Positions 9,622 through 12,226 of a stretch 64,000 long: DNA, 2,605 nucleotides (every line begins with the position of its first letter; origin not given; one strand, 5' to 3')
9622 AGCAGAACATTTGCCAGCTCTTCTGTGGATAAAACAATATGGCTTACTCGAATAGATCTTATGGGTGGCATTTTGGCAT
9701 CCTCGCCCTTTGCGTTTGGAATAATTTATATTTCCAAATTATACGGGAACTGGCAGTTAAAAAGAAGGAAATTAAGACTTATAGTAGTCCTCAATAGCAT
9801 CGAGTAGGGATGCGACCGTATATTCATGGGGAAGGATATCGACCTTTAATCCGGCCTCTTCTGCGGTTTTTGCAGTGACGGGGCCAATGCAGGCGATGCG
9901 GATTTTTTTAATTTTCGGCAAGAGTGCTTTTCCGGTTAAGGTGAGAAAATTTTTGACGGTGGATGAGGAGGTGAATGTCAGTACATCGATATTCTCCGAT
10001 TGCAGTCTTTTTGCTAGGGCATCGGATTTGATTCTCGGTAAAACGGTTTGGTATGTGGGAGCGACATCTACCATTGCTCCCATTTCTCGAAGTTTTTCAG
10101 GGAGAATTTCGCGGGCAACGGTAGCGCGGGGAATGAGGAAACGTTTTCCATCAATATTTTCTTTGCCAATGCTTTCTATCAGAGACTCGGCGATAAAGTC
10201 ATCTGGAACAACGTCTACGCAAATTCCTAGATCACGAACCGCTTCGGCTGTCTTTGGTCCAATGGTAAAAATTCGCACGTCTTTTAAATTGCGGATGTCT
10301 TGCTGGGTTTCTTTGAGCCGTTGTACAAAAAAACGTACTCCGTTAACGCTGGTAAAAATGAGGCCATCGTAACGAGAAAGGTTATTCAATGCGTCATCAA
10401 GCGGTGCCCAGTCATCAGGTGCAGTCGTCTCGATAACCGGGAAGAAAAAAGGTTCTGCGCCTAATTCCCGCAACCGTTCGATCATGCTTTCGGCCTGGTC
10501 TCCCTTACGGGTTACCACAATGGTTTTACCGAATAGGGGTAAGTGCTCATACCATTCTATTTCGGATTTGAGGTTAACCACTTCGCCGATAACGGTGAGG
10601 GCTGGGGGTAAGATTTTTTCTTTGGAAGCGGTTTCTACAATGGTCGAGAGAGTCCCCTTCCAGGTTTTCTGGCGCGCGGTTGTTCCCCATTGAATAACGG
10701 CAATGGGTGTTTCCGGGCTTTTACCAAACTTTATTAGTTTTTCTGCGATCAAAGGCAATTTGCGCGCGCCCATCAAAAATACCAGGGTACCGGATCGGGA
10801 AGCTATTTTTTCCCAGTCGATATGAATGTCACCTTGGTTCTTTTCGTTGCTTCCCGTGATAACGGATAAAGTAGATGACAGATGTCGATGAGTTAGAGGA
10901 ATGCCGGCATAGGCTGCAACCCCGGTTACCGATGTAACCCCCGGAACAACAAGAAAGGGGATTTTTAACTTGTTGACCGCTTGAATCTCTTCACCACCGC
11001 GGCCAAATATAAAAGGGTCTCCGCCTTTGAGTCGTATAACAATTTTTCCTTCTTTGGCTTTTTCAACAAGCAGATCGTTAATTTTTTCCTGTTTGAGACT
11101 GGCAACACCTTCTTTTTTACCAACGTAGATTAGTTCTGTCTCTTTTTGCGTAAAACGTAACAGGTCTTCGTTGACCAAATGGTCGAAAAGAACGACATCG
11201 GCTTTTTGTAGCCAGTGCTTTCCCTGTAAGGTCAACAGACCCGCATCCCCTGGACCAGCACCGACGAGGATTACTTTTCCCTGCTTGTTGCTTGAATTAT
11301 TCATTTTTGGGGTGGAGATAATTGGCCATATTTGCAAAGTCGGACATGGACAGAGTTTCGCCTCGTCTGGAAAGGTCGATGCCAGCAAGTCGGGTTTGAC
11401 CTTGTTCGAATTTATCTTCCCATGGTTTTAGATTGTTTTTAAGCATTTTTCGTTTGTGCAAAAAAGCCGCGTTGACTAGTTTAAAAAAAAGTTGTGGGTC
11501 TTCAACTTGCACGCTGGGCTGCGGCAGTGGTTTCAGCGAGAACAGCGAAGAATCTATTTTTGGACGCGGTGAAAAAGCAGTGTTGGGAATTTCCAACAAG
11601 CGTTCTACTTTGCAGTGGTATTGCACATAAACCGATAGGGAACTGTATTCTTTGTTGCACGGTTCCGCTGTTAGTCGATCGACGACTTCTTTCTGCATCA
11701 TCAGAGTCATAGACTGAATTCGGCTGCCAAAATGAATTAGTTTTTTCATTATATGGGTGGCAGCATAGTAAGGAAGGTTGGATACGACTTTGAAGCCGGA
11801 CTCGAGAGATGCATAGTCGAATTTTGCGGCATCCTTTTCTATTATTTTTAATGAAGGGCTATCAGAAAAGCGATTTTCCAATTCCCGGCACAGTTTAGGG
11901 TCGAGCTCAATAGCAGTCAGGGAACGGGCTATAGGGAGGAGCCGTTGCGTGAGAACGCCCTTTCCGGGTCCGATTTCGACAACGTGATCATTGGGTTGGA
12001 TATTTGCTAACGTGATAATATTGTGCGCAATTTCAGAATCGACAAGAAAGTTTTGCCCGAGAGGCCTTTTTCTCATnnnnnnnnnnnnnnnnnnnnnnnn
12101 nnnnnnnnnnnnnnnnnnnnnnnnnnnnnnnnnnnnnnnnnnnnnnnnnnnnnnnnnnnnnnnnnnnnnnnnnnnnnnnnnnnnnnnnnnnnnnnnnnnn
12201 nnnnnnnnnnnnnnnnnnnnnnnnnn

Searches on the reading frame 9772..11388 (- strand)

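Call 7: search_protein_families(library=pfam, proteins=[window:9772-11388:-], max_evalue=0.001)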
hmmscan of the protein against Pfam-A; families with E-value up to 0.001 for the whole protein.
window:9772-11388:- (538 aa): 2 families
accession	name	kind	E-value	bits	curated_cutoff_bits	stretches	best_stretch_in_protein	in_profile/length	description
PF02602.20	HEM4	-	1.7e-72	243.7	27.5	1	301-529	2-230/231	Uroporphyrinogen-III synthase HemD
PF00590.25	TP_methylase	-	1.2e-51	176.1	27.8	1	38-250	1-211/212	Tetrapyrrole (Corrin/Porphyrin) Methylases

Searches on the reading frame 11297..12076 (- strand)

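Call 7: search_protein_families(library=pfam, proteins=[window:11297-12076:-], max_evalue=0.001)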
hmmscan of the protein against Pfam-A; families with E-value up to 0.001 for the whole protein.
window:11297-12076:- (259 aa): 2 families
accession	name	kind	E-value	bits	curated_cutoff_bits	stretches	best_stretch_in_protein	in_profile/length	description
PF00398.26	RrnaAD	-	2.2e-65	220.8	24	1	3-254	5-261/263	Ribosomal RNA adenine dimethylase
PF13649.12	Methyltransf_25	-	0.00034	21.7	27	1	32-90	1-62/97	Methyltransferase domain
